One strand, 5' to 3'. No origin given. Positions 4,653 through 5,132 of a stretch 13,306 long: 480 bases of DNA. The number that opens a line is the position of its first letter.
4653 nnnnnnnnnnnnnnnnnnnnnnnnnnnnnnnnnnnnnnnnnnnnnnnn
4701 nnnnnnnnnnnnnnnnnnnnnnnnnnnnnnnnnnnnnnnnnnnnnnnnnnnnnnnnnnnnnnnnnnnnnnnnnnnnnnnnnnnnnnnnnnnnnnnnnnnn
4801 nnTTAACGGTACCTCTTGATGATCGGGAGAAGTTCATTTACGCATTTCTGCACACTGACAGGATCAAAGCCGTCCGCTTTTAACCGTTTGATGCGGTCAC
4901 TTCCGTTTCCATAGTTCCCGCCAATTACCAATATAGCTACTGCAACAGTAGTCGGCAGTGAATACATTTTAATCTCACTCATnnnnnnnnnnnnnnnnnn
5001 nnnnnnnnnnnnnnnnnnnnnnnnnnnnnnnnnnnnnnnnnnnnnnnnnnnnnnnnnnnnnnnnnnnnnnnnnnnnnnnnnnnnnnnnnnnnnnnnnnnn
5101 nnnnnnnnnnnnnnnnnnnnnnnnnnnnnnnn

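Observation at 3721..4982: Small CW_7-like ORF coupled to a CBD-less two-domain hydrolase: possible PlyC-like two-component lysin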

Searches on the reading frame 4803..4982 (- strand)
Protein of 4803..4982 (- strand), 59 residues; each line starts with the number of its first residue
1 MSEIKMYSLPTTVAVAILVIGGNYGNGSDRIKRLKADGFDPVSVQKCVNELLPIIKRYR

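Call 5: search_protein_families(library=pfam, proteins=[window:4803-4982:-], max_evalue=1)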
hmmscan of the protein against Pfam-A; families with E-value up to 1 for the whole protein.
window:4803-4982:- (59 aa): 1 family
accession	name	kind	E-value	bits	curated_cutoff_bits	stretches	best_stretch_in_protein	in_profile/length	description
PF08230.16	CW_7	-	8.9e-15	54.6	25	1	14-52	2-40/40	CW_7 repeat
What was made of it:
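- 4803..4982 (-): Gene for a 59-aa stand-alone single CW_7 (Cpl-7-type) peptidoglycan-binding repeat. Predicted helices are 11-20, 27-36 and 41-58. Pfam PF08230 gives E 8.9e-15 (call 5).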

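Call 6: search_protein_families(library=phrogs, proteins=[window:4803-4982:-], max_evalue=0.1)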
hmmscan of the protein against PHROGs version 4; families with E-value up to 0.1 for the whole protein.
window:4803-4982:- (59 aa): 2 families
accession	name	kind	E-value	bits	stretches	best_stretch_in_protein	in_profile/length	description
phrog_7698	-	lysis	5.5e-11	43.8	1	14-52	276-314/316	endolysin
phrog_16241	-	lysis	4.3e-07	30.7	1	14-52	148-186/290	endolysin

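Call 19: find_homologous_proteins(query=window:4803-4982:-, max_evalue=0.001)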
Query window:4803-4982:- (59 aa): 54 proteins with E <= 0.001 among 54 candidates.
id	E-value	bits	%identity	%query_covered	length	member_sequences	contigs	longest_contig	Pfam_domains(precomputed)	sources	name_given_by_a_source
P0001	4.6e-29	116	93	100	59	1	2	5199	PF08230.17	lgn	-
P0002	6.4e-29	115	93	100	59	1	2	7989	PF08230.17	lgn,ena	-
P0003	9.0e-29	115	93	100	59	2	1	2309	PF08230.17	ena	-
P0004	1.3e-28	114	93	100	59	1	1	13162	PF08230.17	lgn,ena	-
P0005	1.3e-28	114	93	100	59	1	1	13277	PF08230.17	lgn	-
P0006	1.3e-28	114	93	100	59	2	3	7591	PF08230.17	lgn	-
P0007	1.7e-28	114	93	100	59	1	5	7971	PF08230.17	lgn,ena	-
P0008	2.3e-28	114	92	100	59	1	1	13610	PF08230.17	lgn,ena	-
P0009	2.3e-28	114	93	100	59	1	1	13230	PF08230.17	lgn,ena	-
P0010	2.8e-28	113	93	98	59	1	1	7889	PF08230.17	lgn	-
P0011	3.1e-28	113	93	100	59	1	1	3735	PF08230.17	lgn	-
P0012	3.2e-28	113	92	100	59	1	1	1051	PF08230.17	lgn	-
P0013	3.2e-28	113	92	100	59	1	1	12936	PF08230.17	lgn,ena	-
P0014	3.5e-28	113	93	100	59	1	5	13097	PF08230.17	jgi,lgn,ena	jgi:hypothetical protein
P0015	3.5e-28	113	93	100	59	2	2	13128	PF08230.17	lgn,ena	-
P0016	3.6e-28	113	93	100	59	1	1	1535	PF08230.17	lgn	-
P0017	5.4e-28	112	91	98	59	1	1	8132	PF08230.17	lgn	-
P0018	6.4e-28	112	88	100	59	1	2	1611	PF08230.17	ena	-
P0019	6.8e-28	112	93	100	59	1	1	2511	PF08230.17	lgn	-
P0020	1.2e-27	111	88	100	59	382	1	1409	PF08230.17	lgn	-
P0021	1.4e-27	111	92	100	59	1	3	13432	PF08230.17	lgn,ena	-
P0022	2.4e-27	110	88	98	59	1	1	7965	PF08230.17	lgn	-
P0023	2.4e-27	110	88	98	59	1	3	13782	PF08230.17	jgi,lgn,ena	jgi:hypothetical protein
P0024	2.4e-27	110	86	100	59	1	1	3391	PF08230.17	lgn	-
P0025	2.6e-27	110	90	100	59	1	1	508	PF08230.17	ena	-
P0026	6.6e-27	109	86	98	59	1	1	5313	PF08230.17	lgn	-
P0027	6.7e-27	109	85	100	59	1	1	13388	PF08230.17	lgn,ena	-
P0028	6.7e-27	109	85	100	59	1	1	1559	PF08230.17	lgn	-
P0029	9.3e-27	109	86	98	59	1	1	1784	PF08230.17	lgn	-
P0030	9.4e-27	109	90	98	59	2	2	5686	PF08230.17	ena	-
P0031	9.4e-27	109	83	100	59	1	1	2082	PF08230.17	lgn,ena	-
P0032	9.5e-27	109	85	100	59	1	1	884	PF08230.17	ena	-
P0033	1.3e-26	108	88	100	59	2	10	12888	PF08230.17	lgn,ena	-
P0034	1.3e-26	108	85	100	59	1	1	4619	PF08230.17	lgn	-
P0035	1.4e-26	108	86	100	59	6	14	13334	PF08230.17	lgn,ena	-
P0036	1.5e-26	108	88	98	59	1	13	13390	PF08230.17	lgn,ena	-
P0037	1.8e-26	108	90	98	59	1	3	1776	PF08230.17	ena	-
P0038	1.8e-26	108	86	100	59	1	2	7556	PF08230.17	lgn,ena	-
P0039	1.9e-26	108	85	100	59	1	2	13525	PF08230.17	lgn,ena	-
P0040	2.6e-26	107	84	98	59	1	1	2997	PF08230.17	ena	-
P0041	2.6e-26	107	85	100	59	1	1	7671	PF08230.17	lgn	-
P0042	2.6e-26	107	85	100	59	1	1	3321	PF08230.17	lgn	-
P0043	5.1e-26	106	86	100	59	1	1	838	PF08230.17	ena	-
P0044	5.1e-26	106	83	100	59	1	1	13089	PF08230.17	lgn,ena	-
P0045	6.9e-26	106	91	98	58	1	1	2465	PF08230.17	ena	-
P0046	7.1e-26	106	86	100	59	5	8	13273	PF08230.17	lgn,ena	-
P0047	9.9e-26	105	88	98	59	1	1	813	PF08230.17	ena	-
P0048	1.1e-25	105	86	100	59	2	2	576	PF08230.17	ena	-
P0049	1.4e-25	105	85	100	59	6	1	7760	PF08230.17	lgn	-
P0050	3.7e-25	104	92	90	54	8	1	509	PF08230.17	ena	-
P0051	3.8e-25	104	86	98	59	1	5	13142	PF08230.17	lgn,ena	-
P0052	2.1e-24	101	81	100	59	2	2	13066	PF08230.17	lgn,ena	-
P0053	1.4e-21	92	76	98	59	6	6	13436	PF08230.17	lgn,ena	-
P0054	1.7e-14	70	71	86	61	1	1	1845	PF08230.17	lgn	-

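Call 39: search_solved_structures(query=A2, max_evalue=1, show_alignments=2)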
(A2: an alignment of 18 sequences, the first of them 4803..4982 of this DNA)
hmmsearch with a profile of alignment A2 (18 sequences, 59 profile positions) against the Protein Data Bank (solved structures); distinct sequences matched with E-value up to 1: 9.
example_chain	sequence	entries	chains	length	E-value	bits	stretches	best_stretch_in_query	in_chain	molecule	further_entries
5i8l_A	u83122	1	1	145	2.6e-26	94.3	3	14-52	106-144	Lysozyme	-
4cvd_A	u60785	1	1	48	7.7e-09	38.4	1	14-52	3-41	LYSOZYME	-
5tqv_A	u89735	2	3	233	0.082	15.9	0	18-43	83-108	NADPH-dependent carbonyl reductase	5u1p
6j7h_A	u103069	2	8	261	0.24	14.4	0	18-40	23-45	Blue fluorescent protein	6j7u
5u2w_A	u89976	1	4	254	0.37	13.8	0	18-41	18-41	Short chain dehydrogenase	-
5idq_A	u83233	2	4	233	0.5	13.4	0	17-41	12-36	Short-chain dehydrogenase/reductase SDR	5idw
5ovj_A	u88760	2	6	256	0.55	13.2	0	10-40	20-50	3-oxoacyl-[acyl-carrier-protein] reductase FabG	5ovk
5ovl_A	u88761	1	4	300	0.74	12.8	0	10-40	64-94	3-oxoacyl-[acyl-carrier-protein] reductase FabG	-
4uos_A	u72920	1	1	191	0.78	12.7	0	31-57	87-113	DESIGNED HELICAL BUNDLE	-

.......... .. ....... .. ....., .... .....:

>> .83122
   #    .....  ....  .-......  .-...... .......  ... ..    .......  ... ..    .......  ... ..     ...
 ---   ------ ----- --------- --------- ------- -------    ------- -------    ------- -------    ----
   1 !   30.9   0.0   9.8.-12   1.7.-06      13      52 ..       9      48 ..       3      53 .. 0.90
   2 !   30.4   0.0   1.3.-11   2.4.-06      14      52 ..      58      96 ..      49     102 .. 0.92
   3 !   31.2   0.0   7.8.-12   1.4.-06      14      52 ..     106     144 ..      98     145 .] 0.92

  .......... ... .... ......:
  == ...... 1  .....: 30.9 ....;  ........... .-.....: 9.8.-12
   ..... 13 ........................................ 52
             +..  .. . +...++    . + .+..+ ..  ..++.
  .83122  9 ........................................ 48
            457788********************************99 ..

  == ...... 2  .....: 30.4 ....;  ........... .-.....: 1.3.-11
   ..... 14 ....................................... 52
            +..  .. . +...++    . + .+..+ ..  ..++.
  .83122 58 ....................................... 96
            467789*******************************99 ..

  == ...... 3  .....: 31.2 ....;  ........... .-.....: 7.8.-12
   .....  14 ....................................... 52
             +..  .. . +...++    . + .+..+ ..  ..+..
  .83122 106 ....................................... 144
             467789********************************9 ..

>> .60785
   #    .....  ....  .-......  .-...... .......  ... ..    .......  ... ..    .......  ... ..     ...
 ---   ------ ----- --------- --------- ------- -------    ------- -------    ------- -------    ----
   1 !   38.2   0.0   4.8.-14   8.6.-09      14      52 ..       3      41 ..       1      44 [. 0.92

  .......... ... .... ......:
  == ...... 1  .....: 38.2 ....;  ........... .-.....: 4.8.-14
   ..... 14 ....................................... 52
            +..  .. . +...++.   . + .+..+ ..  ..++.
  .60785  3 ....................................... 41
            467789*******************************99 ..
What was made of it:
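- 4803..4982 (-): A profile matches PDB 4CVD and 5I8L (call 39).
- Checked: A profile of the protein matches the Cpl-7 repeats in PDB 5I8L (E 2.6e-26) and 4CVD (E 7.7e-9) (call 39).
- By the alignment of call 39 these correspond to R30, Q45, I20, N26, V19, G25, V48 and L52 of the window protein.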

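Call 40: search_protein_representatives(alignment_id=A2)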
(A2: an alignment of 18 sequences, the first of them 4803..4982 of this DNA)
Query: 18 sequences, 59 profile positions. Proteins with E-value up to 0.001 (for the whole library): 2546; up to 1e-10: 806; up to 1e-30: 13. The best 150 are listed.
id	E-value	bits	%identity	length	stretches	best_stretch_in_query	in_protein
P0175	7.8e-45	166.5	-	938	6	11-52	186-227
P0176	2.5e-41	155.3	-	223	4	15-52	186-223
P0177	8.4e-37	140.8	-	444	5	15-52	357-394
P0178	8.5e-37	140.8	-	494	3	15-52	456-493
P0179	2.7e-35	135.9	-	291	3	15-52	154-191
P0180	3.4e-35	135.6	-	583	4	18-49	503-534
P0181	2.4e-34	132.9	-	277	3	15-52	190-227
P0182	2.7e-34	132.8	-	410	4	14-52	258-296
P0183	1.1e-33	130.8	-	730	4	14-52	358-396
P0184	3.0e-33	129.4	-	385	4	12-51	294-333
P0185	6.6e-32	125.1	-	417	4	18-50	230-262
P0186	6.4e-31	122.0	-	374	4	8-51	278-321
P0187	7.2e-31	121.8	-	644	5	17-52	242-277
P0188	1.3e-30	121.0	-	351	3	15-52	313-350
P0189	2.1e-30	120.3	-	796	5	10-52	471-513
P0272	8.2e-22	92.8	-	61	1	1-59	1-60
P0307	4.3e-20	87.3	-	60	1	3-58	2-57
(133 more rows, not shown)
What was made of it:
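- Closest known: Cpl-7 endolysin CW_7 repeats. Different: In Cpl-7 and about 2,500 other proteins the repeats are embedded in larger proteins, usually in 2-4 tandem copies (call 40).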

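Call 44: find_encoding_contigs(protein=P0272, flank=6000, max_places=3)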
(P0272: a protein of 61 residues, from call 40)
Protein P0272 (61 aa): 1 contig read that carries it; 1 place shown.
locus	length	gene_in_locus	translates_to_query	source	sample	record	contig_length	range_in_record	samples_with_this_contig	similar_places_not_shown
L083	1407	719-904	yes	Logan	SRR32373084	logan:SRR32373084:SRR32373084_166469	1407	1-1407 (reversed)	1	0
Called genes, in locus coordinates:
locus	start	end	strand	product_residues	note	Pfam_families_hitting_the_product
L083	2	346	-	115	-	?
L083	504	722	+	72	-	-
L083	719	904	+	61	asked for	PF08230:CW_7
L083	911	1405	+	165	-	?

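Call 45: find_encoding_contigs(protein=P0307, flank=6000, max_places=3)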
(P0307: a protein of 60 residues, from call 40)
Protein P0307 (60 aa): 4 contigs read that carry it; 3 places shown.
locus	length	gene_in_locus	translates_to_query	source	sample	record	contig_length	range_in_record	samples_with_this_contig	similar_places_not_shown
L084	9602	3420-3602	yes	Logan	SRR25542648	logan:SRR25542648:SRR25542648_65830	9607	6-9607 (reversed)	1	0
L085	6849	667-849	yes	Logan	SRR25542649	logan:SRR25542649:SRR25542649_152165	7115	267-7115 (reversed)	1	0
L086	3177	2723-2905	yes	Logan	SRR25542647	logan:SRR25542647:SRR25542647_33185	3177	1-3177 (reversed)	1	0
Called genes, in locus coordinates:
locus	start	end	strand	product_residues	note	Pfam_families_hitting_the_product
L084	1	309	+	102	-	?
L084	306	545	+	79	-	-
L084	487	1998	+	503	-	PF03175:DNA_pol_B_2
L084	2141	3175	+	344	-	PF05894:Podovirus_Gp16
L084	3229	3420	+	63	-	-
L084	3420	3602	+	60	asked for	PF08230:CW_7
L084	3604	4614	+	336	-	PF18013:Phage_lysozyme2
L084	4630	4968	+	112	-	-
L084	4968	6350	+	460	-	PF25622:Phi29_MCP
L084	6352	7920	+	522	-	PF16838:Caud_tail_N, PF20934:phi29_gp9_C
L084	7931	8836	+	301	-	PF05352:Phage_connector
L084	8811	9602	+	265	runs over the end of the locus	?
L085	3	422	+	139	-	?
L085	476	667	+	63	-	-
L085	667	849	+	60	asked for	PF08230:CW_7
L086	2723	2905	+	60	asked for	PF08230:CW_7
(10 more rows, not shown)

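Call 59: predict_structure(alignment_id=A2)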
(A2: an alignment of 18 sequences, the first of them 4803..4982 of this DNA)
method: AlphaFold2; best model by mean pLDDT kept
length: 59 residues; sequences in the alignment: 18
mean_pLDDT: 91.7   pTM: 0.71
mean pLDDT of the five models: 91.7, 91.3, 89.6, 86.5, 86.0
residues with pLDDT >= 90: 48; 70-90: 9; 50-70: 2; < 50: 0
segments of 3 or more residues with pLDDT < 50: none
pLDDT, mean of each block of 10 residues (from residue 1): 77 95 93 97 96 92
secondary structure, 60 per line:
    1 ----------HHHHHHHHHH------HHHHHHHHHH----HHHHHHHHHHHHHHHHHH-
elements in order: H11-20 H27-36 H41-58
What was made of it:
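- On CW_7 repeat (PF08230): The AF2 model has pLDDT 91.7 with three helices (call 59).
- On Holin or membrane anchor (for the 59-aa protein): The hydrophobic helix is 10 residues long and is part of the bundle (call 59).
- Checked: It is helix 1 of the CW_7 three-helix bundle (calls 5, 39, 59).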

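Call 64: fold_search(model_id=the predicted structure, library=pdb)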
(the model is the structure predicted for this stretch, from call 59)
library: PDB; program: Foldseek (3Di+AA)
matches with E <= 10: 77; with E <= 0.001: 0
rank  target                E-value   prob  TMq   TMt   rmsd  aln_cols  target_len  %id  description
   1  5i8l                  8.1e-02  1.00  0.68  0.29   3.4        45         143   40  Crystal structure of the full-length cell wall-binding module of Cpl7 mutant R223A (released 2017-03-08)
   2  4cvd                  1.2e-01  1.00  0.67  0.81   0.7        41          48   46  Crystal structure of the central repeat of cell wall binding module of Cpl7 (released 2015-04-08)
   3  2hos_A                2.2e+00  0.35  0.54  0.56   5.3        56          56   14  Phage-Selected Homeodomain Bound to Unmodified DNA (released 2006-12-12)
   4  2jwt_MODEL_1_A        2.2e+00  0.28  0.52  0.51   7.2        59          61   15  Solution structure of Engrailed homeodomain WT (released 2008-04-01)
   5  5nhk_A                2.5e+00  0.23  0.47  0.25   5.6        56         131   16  Structure of Ferric uptake regulator from francisella tularensis with Iron (released 2018-05-16)
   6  1akh_A                2.8e+00  0.18  0.44  0.49   4.0        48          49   19  MAT A1/ALPHA2/DNA TERNARY COMPLEX (released 1998-05-20)
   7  1f43_MODEL_1_A        3.0e+00  0.10  0.35  0.35  10.1        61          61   20  SOLUTION STRUCTURE OF THE MATA1 HOMEODOMAIN (released 2000-07-26)
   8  1p7j_D                3.4e+00  0.21  0.53  0.57   5.0        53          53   15  Crystal structure of engrailed homeodomain mutant K52E (released 2003-10-14)
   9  2wv0_E                3.4e+00  0.13  0.44  0.15   5.3        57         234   14  Crystal structure of the GntR-HutC family member YvoA from Bacillus subtilis (released 2010-01-12)
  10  7b5t_D                3.6e+00  0.11  0.38  0.15   4.8        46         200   26  S. agalactiae BusR transcription factor (released 2021-08-11)
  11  7b5t_C                3.6e+00  0.09  0.37  0.15   6.5        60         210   22  S. agalactiae BusR transcription factor (released 2021-08-11)
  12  2lr8_MODEL_1_A        3.9e+00  0.18  0.51  0.46   6.9        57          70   12  Solution NMR Structure of CASP8-associated protein 2 from Homo sapiens, Northeast Structural Genomics Consorti (released 2012-06-27)
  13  3dfg                  3.9e+00  0.15  0.42  0.22   3.3        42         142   21  Crystal Structure of RecX: A Potent Inhibitor Protein of RecA from Xanthomonas campestris (released 2008-11-04)
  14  4rdu_D                4.2e+00  0.21  0.55  0.53   8.7        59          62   12  Crystal structure of a distal-less homeobox protein 5 (Dlx5) from Homo sapiens at 1.85 A resolution (released 2014-11-19)
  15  3hdd_B                4.4e+00  0.20  0.54  0.56   5.5        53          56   13  ENGRAILED HOMEODOMAIN DNA COMPLEX (released 1998-11-11)
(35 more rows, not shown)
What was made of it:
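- On CW_7 repeat (PF08230): 4CVD superposes at rmsd 0.7 A over 41 columns with TM 0.81 (call 64).
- The stretch is helix 1 (residues 11-20, ten residues) of a confidently modelled three-helix bundle that superposes on Cpl-7 R2 at 0.7 A (calls 59, 64).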

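Call 76: search_protein_families(library=pfam, proteins=[P0272, P0307], max_evalue=0.01)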
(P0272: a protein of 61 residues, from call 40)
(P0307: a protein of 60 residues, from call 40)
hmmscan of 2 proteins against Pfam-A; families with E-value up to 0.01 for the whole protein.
P0272 (61 aa): 1 family
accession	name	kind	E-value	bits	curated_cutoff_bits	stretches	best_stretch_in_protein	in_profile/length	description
PF08230.16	CW_7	-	1.4e-14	54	25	1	18-53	5-40/40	CW_7 repeat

P0307 (60 aa): 1 family
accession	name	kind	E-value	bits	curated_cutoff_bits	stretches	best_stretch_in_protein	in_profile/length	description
PF08230.16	CW_7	-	4.9e-13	49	25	1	18-51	7-40/40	CW_7 repeat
